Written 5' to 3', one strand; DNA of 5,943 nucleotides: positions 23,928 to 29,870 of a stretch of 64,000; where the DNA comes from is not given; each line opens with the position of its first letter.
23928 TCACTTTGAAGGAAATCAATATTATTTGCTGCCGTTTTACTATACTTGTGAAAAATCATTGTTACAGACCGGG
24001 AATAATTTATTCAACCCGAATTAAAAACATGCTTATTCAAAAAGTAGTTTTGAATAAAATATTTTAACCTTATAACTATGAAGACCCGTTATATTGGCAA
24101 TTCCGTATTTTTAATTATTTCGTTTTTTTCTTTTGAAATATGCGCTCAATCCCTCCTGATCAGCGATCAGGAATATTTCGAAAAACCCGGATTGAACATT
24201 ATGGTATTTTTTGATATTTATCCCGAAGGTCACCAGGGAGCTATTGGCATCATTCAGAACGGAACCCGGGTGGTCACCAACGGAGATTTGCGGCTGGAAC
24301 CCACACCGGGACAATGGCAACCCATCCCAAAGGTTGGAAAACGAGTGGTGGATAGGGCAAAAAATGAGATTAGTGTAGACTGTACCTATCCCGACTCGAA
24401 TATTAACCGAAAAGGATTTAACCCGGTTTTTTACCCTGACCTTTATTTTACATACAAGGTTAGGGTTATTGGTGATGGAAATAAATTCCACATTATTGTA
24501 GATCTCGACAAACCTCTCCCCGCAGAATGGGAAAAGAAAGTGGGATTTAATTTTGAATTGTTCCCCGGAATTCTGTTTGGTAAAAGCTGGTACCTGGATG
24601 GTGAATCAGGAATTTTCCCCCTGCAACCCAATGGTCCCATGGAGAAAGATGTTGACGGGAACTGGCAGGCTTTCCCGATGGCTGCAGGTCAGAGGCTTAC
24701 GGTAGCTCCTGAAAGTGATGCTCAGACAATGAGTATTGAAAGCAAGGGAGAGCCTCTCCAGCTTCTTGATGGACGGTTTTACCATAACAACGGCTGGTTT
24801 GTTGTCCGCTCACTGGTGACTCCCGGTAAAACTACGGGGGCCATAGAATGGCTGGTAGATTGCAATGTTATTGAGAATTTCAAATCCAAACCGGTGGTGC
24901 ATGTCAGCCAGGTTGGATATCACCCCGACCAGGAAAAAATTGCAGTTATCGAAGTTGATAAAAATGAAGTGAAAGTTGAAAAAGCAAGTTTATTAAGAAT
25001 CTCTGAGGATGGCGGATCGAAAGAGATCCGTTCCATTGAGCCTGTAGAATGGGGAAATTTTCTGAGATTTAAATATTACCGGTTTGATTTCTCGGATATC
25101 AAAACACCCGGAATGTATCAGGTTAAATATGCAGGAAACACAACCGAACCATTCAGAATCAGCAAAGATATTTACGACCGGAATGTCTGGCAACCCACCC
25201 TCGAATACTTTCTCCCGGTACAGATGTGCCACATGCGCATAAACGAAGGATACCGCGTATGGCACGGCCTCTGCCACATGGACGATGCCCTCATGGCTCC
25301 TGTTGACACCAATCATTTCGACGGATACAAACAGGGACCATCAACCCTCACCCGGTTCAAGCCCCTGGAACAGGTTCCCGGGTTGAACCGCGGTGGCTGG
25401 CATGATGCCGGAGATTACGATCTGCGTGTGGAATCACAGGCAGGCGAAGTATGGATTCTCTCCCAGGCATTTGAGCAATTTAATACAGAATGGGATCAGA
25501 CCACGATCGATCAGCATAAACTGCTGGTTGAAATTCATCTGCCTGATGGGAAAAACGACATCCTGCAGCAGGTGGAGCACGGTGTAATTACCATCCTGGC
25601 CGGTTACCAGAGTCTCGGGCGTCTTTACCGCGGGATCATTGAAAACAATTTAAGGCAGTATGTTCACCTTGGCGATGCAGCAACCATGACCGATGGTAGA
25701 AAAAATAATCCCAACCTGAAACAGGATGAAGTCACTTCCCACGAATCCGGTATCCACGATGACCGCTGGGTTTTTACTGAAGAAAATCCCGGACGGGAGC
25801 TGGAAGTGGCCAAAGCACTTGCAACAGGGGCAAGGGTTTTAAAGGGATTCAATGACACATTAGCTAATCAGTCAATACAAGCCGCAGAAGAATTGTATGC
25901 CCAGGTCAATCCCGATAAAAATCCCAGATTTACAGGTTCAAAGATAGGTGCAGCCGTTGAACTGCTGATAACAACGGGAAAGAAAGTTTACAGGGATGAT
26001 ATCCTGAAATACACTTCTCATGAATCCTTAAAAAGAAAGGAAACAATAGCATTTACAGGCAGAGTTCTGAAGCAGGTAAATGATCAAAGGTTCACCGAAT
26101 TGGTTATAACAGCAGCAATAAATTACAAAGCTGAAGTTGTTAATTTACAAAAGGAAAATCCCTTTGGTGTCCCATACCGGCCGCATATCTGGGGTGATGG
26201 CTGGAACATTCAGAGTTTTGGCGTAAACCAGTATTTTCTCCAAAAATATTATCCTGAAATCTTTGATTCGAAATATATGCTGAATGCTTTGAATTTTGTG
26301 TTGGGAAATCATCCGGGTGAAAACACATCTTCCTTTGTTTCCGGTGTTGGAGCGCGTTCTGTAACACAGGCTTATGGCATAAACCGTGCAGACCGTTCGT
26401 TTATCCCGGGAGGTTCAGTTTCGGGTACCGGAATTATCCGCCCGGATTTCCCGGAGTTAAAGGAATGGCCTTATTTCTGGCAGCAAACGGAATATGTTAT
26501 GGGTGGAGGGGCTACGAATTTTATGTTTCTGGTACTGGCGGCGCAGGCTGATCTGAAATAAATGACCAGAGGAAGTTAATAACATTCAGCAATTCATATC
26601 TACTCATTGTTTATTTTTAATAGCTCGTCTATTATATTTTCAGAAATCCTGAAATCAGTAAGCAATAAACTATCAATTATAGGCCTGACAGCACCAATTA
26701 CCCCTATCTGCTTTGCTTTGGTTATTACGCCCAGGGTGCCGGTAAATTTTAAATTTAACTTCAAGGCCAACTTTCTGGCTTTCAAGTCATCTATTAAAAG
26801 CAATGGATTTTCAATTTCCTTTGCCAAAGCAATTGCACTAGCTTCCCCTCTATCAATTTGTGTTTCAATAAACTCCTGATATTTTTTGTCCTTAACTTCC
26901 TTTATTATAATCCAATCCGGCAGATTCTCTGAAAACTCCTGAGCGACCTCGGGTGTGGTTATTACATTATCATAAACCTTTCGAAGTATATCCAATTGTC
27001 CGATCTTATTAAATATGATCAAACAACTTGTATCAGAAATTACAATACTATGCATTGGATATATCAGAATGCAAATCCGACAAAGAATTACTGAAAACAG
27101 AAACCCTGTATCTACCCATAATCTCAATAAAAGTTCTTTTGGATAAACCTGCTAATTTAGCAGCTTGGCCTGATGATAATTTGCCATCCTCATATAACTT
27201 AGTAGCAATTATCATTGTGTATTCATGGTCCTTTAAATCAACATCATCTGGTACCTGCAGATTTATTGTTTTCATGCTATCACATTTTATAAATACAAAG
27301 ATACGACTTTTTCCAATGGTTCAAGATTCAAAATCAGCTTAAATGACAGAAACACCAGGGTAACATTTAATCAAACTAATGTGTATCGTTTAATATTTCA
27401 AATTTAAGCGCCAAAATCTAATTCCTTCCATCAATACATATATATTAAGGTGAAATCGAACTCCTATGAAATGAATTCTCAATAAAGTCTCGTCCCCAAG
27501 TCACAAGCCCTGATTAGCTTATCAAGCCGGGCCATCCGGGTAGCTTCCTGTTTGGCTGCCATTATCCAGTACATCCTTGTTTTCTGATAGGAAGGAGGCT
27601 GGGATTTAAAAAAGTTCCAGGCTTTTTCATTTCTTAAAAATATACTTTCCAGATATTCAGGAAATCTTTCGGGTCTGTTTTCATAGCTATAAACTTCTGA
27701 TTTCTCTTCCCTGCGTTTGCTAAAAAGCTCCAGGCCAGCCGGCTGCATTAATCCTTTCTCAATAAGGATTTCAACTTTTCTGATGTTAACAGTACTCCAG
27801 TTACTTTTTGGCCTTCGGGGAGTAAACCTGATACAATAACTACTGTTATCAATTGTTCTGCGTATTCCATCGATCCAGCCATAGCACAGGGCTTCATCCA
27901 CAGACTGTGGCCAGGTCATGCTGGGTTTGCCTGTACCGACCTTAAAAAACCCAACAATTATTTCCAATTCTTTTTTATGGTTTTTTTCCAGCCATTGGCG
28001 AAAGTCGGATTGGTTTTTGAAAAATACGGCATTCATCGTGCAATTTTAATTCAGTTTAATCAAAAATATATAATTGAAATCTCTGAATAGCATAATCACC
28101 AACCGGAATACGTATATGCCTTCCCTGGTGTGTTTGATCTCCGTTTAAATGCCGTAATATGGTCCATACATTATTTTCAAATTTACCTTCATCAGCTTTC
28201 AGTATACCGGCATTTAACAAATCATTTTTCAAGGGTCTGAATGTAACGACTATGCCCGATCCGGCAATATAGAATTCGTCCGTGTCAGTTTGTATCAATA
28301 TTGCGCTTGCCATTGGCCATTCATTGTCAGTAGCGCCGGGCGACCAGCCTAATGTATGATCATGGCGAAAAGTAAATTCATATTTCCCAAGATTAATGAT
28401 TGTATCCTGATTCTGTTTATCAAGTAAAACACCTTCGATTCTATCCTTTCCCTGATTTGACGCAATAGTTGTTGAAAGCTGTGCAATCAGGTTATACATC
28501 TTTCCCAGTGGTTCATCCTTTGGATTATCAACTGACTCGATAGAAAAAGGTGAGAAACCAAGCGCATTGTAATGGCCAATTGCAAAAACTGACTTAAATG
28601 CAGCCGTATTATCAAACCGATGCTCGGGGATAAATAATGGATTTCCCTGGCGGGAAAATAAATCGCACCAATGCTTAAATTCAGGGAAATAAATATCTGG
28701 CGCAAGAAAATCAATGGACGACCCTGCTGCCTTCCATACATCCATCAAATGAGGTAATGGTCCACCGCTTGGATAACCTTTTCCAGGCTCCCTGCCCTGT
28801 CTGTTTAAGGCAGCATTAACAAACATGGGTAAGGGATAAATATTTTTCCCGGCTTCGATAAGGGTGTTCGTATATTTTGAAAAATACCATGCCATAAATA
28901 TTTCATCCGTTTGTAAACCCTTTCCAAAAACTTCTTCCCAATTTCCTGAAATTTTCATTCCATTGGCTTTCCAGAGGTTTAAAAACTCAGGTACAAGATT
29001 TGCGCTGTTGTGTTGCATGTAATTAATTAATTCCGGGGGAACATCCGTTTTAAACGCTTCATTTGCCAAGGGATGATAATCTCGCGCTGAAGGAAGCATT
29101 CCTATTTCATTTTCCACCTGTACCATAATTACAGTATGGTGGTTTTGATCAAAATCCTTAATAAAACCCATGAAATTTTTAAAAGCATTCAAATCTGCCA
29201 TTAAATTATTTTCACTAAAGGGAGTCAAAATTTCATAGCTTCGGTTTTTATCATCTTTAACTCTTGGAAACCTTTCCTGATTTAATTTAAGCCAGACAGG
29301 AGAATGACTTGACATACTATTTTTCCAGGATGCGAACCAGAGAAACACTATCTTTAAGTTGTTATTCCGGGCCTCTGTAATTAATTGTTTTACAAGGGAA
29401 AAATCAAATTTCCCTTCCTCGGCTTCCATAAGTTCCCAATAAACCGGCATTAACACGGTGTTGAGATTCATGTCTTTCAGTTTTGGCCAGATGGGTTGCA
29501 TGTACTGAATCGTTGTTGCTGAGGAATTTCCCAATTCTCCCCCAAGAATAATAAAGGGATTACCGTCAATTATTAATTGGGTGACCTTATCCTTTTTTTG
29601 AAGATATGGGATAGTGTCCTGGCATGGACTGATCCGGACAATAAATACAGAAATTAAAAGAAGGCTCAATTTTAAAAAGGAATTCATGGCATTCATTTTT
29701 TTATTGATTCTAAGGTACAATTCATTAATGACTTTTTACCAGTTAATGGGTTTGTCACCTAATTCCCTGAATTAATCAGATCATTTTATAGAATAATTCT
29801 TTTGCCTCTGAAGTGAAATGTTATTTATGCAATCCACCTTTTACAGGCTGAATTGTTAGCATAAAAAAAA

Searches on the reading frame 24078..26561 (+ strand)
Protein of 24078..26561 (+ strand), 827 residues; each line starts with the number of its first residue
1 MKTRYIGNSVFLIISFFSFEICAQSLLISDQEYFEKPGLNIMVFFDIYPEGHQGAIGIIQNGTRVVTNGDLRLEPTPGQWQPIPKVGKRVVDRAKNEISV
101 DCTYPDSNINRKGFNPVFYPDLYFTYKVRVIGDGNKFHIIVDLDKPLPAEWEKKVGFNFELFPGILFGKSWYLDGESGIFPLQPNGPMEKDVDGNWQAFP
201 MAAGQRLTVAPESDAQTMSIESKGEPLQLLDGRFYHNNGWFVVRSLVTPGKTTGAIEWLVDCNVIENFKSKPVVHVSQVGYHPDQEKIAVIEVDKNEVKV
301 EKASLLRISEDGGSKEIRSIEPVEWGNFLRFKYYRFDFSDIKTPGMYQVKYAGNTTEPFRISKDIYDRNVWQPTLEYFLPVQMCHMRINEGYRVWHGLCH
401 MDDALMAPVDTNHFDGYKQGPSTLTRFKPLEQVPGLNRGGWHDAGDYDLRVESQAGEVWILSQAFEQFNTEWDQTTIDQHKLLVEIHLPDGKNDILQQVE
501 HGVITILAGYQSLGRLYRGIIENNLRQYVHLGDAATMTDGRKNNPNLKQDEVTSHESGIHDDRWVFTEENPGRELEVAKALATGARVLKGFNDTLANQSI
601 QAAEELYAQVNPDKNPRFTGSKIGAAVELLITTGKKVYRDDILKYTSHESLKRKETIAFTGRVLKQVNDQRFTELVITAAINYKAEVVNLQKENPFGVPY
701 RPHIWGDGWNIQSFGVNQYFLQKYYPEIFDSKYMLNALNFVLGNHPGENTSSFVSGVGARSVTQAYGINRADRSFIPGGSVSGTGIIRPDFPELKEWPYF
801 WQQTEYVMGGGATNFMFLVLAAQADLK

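Call 7: search_protein_families(library=pfam, proteins=[window:24078-26561:+], max_evalue=0.001)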
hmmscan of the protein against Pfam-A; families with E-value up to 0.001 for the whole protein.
window:24078-26561:+ (827 aa): 2 families
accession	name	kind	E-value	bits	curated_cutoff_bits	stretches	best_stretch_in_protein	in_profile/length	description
PF00759.25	Glyco_hydro_9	-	7.7e-18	65.4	27.7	1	395-765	28-385/444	Glycosyl hydrolase family 9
PF02927.20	CelD_N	-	1.2e-08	36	24.6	1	270-354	2-84/86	Cellulase N-terminal ig-like domain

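Call 16: find_encoding_contigs(protein=window:24078-26561:+, flank=10000, max_places=6)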
Protein window:24078-26561:+ (827 aa): 2 contigs read that carry it; 1 place shown.
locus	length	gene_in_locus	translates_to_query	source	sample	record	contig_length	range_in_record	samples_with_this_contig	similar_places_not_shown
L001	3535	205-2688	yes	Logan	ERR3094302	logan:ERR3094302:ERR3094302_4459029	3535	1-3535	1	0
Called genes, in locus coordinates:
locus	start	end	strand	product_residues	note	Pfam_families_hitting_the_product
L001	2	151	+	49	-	?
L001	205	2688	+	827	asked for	PF02927:CelD_N, PF00759:Glyco_hydro_9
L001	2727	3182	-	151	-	PF11848:DUF3368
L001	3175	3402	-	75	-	PF03683:UPF0175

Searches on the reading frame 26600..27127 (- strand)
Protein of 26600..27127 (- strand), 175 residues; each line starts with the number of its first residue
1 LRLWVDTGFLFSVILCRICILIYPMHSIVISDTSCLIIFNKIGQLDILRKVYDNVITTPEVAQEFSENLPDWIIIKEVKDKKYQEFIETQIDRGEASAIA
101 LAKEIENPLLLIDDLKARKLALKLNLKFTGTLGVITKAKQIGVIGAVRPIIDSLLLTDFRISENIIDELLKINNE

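Call 7: search_protein_families(library=pfam, proteins=[window:26600-27127:-], max_evalue=0.001)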
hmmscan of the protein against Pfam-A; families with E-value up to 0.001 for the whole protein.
window:26600-27127:- (175 aa): 1 family
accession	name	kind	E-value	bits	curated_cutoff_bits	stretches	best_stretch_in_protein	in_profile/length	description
PF11848.13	DUF3368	-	2e-13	50.4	27.3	1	129-171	2-44/46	Domain of unknown function (DUF3368)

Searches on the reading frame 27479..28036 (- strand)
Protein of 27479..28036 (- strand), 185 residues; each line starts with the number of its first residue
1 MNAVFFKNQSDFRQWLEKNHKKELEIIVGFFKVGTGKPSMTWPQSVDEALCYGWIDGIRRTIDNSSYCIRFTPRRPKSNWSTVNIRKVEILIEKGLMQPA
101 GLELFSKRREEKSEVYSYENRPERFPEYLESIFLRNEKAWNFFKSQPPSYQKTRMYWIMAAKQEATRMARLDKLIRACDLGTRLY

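Call 7: search_protein_families(library=pfam, proteins=[window:27479-28036:-], max_evalue=0.001)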
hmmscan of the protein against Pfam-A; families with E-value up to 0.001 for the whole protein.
window:27479-28036:- (185 aa): 1 family
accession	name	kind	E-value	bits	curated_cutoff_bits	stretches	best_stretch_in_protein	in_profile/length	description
PF13376.11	OmdA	-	1.2e-15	57.7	25.6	1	125-178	4-57/60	Bacteriocin-protection, YdeI or OmpD-Associated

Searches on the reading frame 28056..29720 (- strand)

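Call 7: search_protein_families(library=pfam, proteins=[window:28056-29720:-], max_evalue=0.001)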
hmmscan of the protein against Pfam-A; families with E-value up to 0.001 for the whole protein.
window:28056-29720:- (554 aa): 3 families
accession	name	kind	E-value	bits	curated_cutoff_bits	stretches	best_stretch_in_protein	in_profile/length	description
PF18120.7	DUF5597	-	1.9e-38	132.1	23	1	405-537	1-133/133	Domain of unknown function (DUF5597)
PF01301.25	Glyco_hydro_35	-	7.2e-10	39.4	27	1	48-233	1-177/319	Glycosyl hydrolases family 35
PF02449.21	Glyco_hydro_42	-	2.2e-06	27.8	21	1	80-225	18-156/376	Beta-galactosidase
